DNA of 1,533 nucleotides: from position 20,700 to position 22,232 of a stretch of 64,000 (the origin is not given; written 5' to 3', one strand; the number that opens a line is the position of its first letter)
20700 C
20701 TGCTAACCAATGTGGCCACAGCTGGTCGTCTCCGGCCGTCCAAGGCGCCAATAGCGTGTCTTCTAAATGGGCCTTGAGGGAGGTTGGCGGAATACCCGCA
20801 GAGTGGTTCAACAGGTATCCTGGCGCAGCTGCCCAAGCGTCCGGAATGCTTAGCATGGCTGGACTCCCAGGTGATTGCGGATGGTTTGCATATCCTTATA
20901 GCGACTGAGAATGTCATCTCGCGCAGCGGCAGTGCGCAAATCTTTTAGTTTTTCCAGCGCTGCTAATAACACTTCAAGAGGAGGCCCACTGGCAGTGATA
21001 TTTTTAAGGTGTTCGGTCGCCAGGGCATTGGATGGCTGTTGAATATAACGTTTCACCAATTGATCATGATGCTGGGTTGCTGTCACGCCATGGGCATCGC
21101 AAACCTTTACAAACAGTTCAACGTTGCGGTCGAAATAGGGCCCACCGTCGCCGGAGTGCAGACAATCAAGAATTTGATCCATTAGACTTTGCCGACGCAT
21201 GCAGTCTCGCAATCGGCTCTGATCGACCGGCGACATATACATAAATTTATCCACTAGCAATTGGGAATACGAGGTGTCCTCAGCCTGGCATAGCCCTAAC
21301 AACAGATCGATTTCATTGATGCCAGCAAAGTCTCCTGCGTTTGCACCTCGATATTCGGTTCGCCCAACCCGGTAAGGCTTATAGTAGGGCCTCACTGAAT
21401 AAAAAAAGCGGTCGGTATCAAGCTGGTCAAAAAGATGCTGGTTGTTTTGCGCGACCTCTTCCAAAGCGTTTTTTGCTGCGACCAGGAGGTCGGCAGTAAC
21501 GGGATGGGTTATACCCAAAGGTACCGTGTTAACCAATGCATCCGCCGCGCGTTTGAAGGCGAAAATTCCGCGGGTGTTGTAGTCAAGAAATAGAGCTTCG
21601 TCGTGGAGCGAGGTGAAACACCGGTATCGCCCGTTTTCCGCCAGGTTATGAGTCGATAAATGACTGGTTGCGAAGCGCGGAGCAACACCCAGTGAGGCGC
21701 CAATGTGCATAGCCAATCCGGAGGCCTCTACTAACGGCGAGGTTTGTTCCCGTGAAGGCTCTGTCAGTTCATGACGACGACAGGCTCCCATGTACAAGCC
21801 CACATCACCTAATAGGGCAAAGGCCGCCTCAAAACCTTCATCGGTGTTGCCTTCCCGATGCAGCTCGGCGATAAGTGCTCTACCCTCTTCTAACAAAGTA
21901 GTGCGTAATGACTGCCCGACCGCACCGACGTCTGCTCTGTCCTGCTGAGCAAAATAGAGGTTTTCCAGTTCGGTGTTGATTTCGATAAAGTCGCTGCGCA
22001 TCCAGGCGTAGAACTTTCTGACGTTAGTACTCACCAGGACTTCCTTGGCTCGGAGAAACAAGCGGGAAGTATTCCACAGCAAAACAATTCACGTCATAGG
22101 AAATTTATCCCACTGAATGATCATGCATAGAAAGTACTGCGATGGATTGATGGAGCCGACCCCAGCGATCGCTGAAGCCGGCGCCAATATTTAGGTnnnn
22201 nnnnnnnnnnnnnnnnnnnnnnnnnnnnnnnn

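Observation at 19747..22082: Overlapping PrnB-like heme enzyme and kynureninase-like PLP hydrolase embedded between two giant surface-protein genes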

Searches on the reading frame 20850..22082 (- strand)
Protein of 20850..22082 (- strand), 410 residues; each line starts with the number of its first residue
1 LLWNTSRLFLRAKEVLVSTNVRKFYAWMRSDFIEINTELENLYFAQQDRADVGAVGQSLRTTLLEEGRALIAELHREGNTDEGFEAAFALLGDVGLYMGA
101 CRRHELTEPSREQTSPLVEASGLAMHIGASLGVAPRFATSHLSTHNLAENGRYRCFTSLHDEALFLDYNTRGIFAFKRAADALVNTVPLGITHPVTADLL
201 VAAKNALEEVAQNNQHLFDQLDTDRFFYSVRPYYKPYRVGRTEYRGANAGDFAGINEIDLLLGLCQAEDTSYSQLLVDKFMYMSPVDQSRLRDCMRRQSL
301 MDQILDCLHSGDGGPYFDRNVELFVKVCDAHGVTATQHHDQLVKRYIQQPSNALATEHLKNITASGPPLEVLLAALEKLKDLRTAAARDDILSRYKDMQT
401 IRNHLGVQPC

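Call 3: search_protein_families(library=pfam, proteins=[window:20850-22082:-], max_evalue=0.1)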
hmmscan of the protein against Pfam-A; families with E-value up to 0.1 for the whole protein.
window:20850-22082:- (410 aa): 2 families
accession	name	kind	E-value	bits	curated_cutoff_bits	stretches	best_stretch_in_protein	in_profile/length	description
PF08933.16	PrnB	-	2.4e-180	599.8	27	1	19-404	2-386/387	Monodechloroaminopyrrolnitrin synthase PrnB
PF01231.23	IDO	-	0.07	12.3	26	0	202-356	195-366/412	Indoleamine 2,3-dioxygenase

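Call 4: search_protein_families(library=ncbifam, proteins=[window:20850-22082:-], max_evalue=0.1)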
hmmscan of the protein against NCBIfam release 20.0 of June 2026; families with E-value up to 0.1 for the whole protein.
window:20850-22082:- (410 aa): 1 family
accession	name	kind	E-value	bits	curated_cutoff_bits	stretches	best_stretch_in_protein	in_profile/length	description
NF011693.0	PRK15113.1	equivalog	0.082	12.6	150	0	20-73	101-155/214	glutathione transferase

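Call 5: search_solved_structures(query=window:20850-22082:-, max_evalue=1, show_alignments=2)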
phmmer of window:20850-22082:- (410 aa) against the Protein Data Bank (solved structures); distinct sequences matched with E-value up to 1: 8.
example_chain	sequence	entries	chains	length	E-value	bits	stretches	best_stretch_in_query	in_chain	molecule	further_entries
1zee_A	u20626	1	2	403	1.4e-158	531.2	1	20-407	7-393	hypothetical protein SO4414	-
2nwb_A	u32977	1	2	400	1.6e-158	531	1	20-406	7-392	Conserved domain protein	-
2v7i_A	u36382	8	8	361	9.9e-11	44.4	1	83-306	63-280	PRNB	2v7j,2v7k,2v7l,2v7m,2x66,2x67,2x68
9dfg_A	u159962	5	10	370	0.00042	22.6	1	87-303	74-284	PrnB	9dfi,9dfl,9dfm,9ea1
2nlo_A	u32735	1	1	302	0.16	14.1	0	41-154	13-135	Shikimate dehydrogenase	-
4u74_A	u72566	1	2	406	0.17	14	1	240-356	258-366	Indoleamine 2,3-dioxygenase 1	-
3jyo_A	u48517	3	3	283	0.28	13.3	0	74-154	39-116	Quinate/shikimate dehydrogenase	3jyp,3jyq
7ocm_A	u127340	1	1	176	0.87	11.7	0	279-340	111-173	Hepatocyte growth factor alpha chain,Hepatocyte growth factor alpha chain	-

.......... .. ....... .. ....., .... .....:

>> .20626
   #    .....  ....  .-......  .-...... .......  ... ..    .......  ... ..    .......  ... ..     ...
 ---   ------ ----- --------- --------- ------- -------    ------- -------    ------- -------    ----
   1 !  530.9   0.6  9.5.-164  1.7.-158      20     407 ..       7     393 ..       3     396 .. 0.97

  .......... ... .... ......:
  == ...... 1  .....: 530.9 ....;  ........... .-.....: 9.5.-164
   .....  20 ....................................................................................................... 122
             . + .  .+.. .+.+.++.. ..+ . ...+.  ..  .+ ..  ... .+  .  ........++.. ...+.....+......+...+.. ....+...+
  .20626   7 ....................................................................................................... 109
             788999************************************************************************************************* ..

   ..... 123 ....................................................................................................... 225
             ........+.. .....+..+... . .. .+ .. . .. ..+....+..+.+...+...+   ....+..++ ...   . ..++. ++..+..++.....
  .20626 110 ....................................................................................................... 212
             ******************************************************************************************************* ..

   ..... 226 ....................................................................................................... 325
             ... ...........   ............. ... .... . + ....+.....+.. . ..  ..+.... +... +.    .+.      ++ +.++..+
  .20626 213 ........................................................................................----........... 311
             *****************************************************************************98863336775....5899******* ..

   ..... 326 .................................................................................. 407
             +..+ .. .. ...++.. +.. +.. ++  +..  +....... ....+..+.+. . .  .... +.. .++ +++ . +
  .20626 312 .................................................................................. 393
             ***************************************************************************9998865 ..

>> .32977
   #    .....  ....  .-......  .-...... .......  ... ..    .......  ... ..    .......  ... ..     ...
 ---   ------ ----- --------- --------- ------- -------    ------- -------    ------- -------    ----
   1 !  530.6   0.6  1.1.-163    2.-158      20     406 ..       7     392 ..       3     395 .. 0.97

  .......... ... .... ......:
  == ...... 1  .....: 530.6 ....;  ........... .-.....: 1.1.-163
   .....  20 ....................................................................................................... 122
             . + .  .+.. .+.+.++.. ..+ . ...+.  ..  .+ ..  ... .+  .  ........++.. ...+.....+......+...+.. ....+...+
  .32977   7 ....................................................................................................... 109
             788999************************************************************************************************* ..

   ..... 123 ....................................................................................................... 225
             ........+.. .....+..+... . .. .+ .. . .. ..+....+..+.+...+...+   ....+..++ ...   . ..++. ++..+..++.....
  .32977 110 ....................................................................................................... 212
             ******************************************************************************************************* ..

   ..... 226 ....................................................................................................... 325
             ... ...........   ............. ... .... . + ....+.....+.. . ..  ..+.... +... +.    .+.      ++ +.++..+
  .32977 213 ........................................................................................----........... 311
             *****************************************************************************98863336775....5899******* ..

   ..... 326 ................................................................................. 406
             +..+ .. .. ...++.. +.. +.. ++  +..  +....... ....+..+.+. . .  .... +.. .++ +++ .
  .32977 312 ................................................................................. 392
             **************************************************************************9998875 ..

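Call 9: find_homologous_proteins(query=window:20850-22034:-, max_evalue=0.00001)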
Query window:20850-22034:- (394 aa): 4793 proteins with E <= 0.00001 among 8000 candidates; the best 120 are listed.
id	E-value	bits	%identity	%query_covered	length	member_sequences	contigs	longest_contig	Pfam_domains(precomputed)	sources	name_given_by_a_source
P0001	7.4e-265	896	100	100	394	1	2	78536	PF08933.17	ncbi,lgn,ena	-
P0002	1.1e-210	717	80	100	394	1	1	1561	PF08933.17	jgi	-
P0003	7.3e-202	688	79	98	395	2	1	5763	PF08933.17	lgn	-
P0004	1.3e-197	674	76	100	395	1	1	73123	PF08933.17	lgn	-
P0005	3.4e-197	673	77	99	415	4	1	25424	PF08933.17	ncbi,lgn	ncbi:MAG: monodechloroaminopyrrolnitrin synthase PrnB family protein [Pseudomonadota bacterium]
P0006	2.4e-194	664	77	99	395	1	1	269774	PF08933.17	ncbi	ncbi:MAG: DUF1864 family protein [Congregibacter sp.]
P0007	3.3e-194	663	76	99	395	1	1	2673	PF08933.17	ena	-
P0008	5.1e-194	663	75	99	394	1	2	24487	PF08933.17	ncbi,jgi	ncbi:MAG: hypothetical protein ACI87W_001132 [Halieaceae bacterium]|jgi:hypothetical protein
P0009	2.5e-192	657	75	99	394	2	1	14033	PF08933.17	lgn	-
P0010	3.4e-192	657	75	99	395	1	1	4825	PF08933.17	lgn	-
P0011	9.9e-191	652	75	99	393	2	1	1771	PF08933.17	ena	-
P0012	4.0e-190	650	74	99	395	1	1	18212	PF08933.17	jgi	-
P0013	1.6e-189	648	74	99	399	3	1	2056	PF08933.17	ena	-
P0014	3.1e-189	647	74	99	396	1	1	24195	PF08933.17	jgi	jgi:hypothetical protein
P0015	3.7e-189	647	75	99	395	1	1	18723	PF08933.17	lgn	-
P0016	4.1e-189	646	74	99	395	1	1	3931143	PF08933.17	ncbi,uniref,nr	ncbi:DUF1864 family protein [Congregibacter variabilis]|uniref:DUF1864 family protein n=1 Tax=Congre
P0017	6.0e-189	646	73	99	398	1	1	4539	PF08933.17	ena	-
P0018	4.2e-188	643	75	99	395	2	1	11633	PF08933.17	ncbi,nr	ncbi:MAG: DUF1864 family protein [Congregibacter sp.]|nr:DUF1864 family protein [Congregibacter sp.]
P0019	1.1e-187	642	74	99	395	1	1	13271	PF08933.17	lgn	-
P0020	1.1e-187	642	74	99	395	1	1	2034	PF08933.17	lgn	-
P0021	2.0e-187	641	74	99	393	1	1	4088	PF08933.17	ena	-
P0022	2.3e-187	641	73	99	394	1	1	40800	PF08933.17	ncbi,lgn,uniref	ncbi:PrnB family protein [Congregibacter sp.]|uniref:PrnB family protein n=1 Tax=Congregibacter sp. 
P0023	2.8e-187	640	73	99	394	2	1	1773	PF08933.17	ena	-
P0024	4.0e-187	640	74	99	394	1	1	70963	PF08933.17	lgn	-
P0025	9.7e-187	639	73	99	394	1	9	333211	PF08933.17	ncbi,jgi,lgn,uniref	ncbi:MAG: hypothetical protein ACI8RN_000062 [Glaciecola sp.]|jgi:hypothetical protein|uniref:PrnB f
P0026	1.9e-186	638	74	99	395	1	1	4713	PF08933.17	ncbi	-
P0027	2.0e-186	638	74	99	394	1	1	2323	PF08933.17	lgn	-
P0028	2.6e-186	637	72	99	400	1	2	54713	PF08933.17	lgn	-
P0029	3.1e-186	637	73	99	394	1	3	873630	PF08933.17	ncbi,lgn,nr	ncbi:conserved domain protein [gamma proteobacterium NOR5-3]|nr:conserved domain protein [gamma prot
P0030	6.8e-186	636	74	99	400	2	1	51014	PF08933.17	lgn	-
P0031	1.7e-185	634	72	99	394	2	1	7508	PF08933.17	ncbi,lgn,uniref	ncbi:monodechloroaminopyrrolnitrin synthase PrnB family protein [Congregibacter sp.]|uniref:PrnB fam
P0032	1.2e-184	632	73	99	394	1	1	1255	PF08933.17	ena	-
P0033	6.8e-183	626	71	99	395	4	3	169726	PF08933.17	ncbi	ncbi:MAG: monodechloroaminopyrrolnitrin synthase PrnB family protein [Pseudomonadota bacterium]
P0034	2.4e-182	624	72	99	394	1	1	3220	PF08933.17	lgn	-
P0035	2.4e-180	618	72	99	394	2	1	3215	PF08933.17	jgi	jgi:hypothetical protein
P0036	3.0e-179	614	71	99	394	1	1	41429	PF08933.17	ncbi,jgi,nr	ncbi:MAG: monodechloroaminopyrrolnitrin synthase PrnB family protein [Halieaceae bacterium]|jgi:hypo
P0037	5.4e-179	613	70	99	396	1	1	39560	PF08933.17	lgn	-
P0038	5.4e-179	613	70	99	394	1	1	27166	PF08933.17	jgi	-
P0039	7.6e-176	603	69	98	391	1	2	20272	PF08933.17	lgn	-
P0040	5.2e-171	587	65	99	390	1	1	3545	PF08933.17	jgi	jgi:monodechloroaminopyrrolnitrin synthase PrnB-like protein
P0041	1.0e-170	586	65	99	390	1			PF08933.17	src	-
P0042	1.2e-170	586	66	99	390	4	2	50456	PF08933.17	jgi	jgi:hypothetical protein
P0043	2.3e-170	585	67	98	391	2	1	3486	PF08933.17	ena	-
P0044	7.5e-170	583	68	99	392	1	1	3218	PF08933.17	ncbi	ncbi:MAG: monodechloroaminopyrrolnitrin synthase PrnB family protein [Pseudomonadota bacterium]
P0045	2.2e-169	581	67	99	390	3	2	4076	PF08933.17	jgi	-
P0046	2.3e-169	581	68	99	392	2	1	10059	PF08933.17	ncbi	-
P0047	2.6e-169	581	66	99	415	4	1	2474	PF08933.17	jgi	-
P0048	2.7e-169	581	68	98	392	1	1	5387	PF08933.17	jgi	-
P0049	2.9e-169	581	65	99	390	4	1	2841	PF08933.17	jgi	jgi:Domain of unknown function (DUF1864)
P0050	3.2e-169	581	65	99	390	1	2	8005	PF08933.17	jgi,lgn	jgi:hypothetical protein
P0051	3.6e-169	581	65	99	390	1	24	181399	PF08933.17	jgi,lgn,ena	jgi:hypothetical protein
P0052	6.0e-169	580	67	99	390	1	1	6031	PF08933.17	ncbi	-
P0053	6.2e-169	580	64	99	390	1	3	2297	PF08933.17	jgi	jgi:hypothetical protein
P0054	6.5e-169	580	67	98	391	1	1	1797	PF08933.17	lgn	-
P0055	6.7e-169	580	65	99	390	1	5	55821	PF08933.17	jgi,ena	jgi:Domain of unknown function (DUF1864)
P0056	7.1e-169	580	67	99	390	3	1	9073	PF08933.17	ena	-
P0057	7.5e-169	580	66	99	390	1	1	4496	PF08933.17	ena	-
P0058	1.1e-168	579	66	99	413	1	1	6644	PF08933.17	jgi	jgi:hypothetical protein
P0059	1.3e-168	579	66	99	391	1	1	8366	PF08933.17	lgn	-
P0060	1.5e-168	579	66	99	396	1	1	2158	PF08933.17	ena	-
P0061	1.6e-168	579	66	99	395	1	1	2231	PF08933.17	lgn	-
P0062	2.1e-168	578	66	99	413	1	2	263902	PF08933.17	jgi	jgi:hypothetical protein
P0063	2.2e-168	578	66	98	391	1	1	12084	PF08933.17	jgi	-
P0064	2.3e-168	578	65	99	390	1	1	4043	PF08933.17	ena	-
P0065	4.1e-168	577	66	98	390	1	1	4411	PF08933.17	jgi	jgi:hypothetical protein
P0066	4.4e-168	577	66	98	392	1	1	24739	PF08933.17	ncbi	-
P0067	5.2e-168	577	65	99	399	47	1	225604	PF08933.17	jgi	jgi:hypothetical protein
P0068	5.5e-168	577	66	99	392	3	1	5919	PF08933.17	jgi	jgi:hypothetical protein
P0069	5.5e-168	577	65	99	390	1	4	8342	PF08933.17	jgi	jgi:hypothetical protein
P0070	5.7e-168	577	65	99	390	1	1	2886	PF08933.17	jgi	jgi:hypothetical protein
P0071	6.7e-168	577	66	99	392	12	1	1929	PF08933.17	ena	-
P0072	7.6e-168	576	65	98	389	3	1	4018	PF08933.17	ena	-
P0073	1.0e-167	576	65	99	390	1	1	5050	PF08933.17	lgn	-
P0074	1.1e-167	576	66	99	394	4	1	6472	PF08933.17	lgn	-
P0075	1.2e-167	576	66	99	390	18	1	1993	PF08933.17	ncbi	-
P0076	1.2e-167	576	67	99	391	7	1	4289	PF08933.17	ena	-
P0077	1.5e-167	575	67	97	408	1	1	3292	PF08933.17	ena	-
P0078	2.1e-167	575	66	99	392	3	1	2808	PF08933.17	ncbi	-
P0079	2.4e-167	575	65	99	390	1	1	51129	PF08933.17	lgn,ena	-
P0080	2.4e-167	575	65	99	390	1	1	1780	PF08933.17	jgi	jgi:Domain of unknown function (DUF1864)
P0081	2.6e-167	575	65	99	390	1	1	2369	PF08933.17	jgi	jgi:hypothetical protein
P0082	2.6e-167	575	66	98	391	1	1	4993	PF08933.17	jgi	jgi:monodechloroaminopyrrolnitrin synthase PrnB-like protein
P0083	2.7e-167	575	66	98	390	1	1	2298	PF08933.17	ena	-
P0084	3.0e-167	574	65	98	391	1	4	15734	PF08933.17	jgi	jgi:monodechloroaminopyrrolnitrin synthase PrnB-like protein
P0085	3.6e-167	574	65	99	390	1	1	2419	PF08933.17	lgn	-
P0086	4.3e-167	574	67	98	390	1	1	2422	PF08933.17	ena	-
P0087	5.6e-167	574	66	97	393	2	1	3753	PF08933.17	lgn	-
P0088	6.2e-167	573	65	99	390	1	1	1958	PF08933.17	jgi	-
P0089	6.2e-167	573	66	99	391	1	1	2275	PF08933.17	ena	-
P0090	6.9e-167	573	65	99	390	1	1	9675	PF08933.17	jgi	jgi:hypothetical protein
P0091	6.9e-167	573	66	98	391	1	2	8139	PF08933.17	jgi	jgi:Monodechloroaminopyrrolnitrin synthase PrnB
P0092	6.9e-167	573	65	99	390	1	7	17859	PF08933.17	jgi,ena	jgi:hypothetical protein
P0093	7.0e-167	573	64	99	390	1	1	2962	PF08933.17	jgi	jgi:hypothetical protein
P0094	7.2e-167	573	66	98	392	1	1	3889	PF08933.17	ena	-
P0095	8.0e-167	573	65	99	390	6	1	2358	PF08933.17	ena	-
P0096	8.7e-167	573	65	99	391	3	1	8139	PF08933.17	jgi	jgi:hypothetical protein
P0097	9.9e-167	573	67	98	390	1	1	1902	PF08933.17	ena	-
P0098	1.1e-166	573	64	99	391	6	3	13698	PF08933.17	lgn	-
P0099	1.3e-166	572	65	99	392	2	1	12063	PF08933.17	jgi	-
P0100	1.3e-166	572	67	99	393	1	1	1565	PF08933.17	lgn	-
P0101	1.3e-166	572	67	98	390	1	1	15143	PF08933.17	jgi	-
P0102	1.4e-166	572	65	98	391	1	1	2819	PF08933.17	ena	-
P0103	1.5e-166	572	66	98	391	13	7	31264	PF08933.17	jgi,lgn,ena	jgi:hypothetical protein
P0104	2.1e-166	572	66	99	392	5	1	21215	PF08933.17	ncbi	-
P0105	2.2e-166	572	65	100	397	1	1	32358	PF08933.17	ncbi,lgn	ncbi:MAG: monodechloroaminopyrrolnitrin synthase PrnB family protein [Congregibacter sp.]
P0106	2.2e-166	572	67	98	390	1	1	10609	PF08933.17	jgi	-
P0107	2.3e-166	572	65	99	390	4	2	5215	PF08933.17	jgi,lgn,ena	-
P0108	2.5e-166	571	65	98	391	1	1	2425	PF08933.17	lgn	-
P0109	2.5e-166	571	65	99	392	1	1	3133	PF08933.17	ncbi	-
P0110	2.8e-166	571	67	98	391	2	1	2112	PF08933.17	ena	-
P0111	2.8e-166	571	66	98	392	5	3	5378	PF08933.17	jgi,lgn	jgi:hypothetical protein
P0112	3.1e-166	571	66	99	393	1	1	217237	PF08933.17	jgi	-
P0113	3.3e-166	571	66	99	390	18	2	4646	PF08933.17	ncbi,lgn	-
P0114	3.4e-166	571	66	99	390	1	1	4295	PF08933.17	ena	-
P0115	3.7e-166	571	66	99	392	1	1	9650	PF08933.17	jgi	jgi:hypothetical protein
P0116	4.0e-166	571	66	99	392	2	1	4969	PF08933.17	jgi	-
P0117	4.0e-166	571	66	99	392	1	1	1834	PF08933.17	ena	-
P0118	4.1e-166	571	67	98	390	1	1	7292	PF08933.17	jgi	jgi:hypothetical protein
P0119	4.6e-166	571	66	99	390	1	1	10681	PF08933.17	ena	-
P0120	5.0e-166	570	66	98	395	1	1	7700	PF08933.17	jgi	-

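Call 25: find_related_loci(query=A1, collection=genome_contigs, flank=10000)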
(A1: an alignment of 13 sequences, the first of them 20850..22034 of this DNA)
Query A1 (394 aa) in genome_contigs; peptide patterns used: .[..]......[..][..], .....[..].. (x = any residue, [..] = any of these).
599 stretches matched a pattern (row limit reached: there are more); 458 encode a relative of the query (tblastn E <= 1e-3); the best 80 are kept; 80 distinct loci.
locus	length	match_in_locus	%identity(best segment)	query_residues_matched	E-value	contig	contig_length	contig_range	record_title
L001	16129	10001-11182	85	1-394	0e+0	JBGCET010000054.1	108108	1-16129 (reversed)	MAG: Lysobacterales bacterium isolate SGMAG-40 contig54, whole genome shotgun sequence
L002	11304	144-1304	79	1-386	0e+0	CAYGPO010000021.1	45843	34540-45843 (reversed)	MAG TPA_asm: uncultured Gammaproteobacteria bacterium isolate ERP117304_co3_225 genome assembly, contig: NODE_1193_lengt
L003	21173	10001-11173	77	1-391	0e+0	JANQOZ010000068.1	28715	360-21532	MAG: Lysobacterales bacterium isolate IP29b_bin.149 k99_2356734, whole genome shotgun sequence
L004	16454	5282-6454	77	1-391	0e+0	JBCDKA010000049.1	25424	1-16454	MAG: Pseudomonadota bacterium isolate P01_H01_bin.48 k141_713172_length_25424_cov_28.9419, whole genome shotgun sequence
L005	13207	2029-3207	75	1-392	0e+0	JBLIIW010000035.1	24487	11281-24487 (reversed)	MAG: Halieaceae bacterium isolate 3300054696_122 Ga0535666_0002529, whole genome shotgun sequence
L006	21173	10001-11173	74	1-390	0e+0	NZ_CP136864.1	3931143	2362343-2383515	Congregibacter variabilis strain IMCC43200 chromosome, complete genome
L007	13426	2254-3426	73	1-390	0e+0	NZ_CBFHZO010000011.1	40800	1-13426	MAG: Congregibacter sp. isolate Co_bin_639_orig Co_bin_639_orig_Co_c_000000171236, whole genome shotgun sequence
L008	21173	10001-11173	73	1-390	0e+0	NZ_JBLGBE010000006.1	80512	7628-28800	MAG: Congregibacter sp. isolate 3300053771_131 Ga0535648_0000116, whole genome shotgun sequence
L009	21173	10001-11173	73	1-390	0e+0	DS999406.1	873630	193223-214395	gamma proteobacterium NOR5-3 scf_1108854218890 genomic scaffold, whole genome shotgun sequence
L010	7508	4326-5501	72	1-391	0e+0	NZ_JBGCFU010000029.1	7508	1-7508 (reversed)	MAG: Congregibacter sp. isolate SGMAG-13 contig29, whole genome shotgun sequence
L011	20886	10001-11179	71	1-392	0e+0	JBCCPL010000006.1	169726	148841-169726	MAG: Pseudomonadota bacterium isolate P01_D01_bin.127 k141_2632647_length_169726_cov_22.9000, whole genome shotgun seque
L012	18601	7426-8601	71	1-391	0e+0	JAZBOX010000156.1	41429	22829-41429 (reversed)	MAG: Halieaceae bacterium isolate bin.530 k117_6230055, whole genome shotgun sequence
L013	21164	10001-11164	66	2-389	2e-175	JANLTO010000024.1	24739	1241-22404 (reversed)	MAG: Lysobacterales bacterium isolate OTE_25_metabat_167 OTE_25_k141_3807992, whole genome shotgun sequence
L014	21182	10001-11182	65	1-393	2e-174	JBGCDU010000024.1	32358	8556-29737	MAG: Congregibacter sp. isolate SGMAG-65 contig24, whole genome shotgun sequence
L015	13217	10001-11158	65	1-386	2e-173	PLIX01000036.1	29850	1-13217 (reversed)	MAG: Gammaproteobacteria bacterium isolate palsa_1196 73.20110800_P3M.16_contig_3847, whole genome shotgun sequence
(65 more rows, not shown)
